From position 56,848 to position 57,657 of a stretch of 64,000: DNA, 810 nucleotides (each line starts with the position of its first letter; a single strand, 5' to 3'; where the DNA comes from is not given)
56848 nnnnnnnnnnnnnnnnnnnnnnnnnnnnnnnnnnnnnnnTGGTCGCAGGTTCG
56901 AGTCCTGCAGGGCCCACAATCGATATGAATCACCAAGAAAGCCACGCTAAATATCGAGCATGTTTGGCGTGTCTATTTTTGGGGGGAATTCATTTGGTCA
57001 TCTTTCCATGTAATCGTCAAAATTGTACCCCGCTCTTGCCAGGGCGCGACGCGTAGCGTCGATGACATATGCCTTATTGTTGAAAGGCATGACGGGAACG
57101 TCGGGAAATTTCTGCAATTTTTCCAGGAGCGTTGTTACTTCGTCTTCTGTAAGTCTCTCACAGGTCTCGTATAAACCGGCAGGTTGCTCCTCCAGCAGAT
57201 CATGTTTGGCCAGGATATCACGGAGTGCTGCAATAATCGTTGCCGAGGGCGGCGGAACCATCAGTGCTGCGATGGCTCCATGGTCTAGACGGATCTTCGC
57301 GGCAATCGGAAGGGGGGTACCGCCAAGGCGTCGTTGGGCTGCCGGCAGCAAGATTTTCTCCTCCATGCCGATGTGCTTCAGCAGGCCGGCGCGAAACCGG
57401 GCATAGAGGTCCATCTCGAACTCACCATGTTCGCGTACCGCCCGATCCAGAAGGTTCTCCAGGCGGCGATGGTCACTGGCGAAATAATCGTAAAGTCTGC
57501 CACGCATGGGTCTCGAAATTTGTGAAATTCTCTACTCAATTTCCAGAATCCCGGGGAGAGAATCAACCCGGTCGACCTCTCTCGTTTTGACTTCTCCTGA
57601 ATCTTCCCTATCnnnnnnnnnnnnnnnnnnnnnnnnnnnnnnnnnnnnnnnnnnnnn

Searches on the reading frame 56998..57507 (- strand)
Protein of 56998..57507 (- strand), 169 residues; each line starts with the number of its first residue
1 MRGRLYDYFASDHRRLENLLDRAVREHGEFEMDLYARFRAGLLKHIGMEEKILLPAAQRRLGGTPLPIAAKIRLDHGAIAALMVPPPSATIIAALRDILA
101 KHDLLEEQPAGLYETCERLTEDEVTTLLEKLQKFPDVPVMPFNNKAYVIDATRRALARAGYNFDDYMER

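Call 27: search_protein_families(library=pfam, proteins=[window:56998-57507:-], max_evalue=0.001)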
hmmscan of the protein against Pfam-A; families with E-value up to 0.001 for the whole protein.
window:56998-57507:- (169 aa): 1 family
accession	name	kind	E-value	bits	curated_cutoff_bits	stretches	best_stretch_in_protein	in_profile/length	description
PF01814.28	Hemerythrin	-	0.00014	22.8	25.3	1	5-80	2-82/127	Hemerythrin HHE cation binding domain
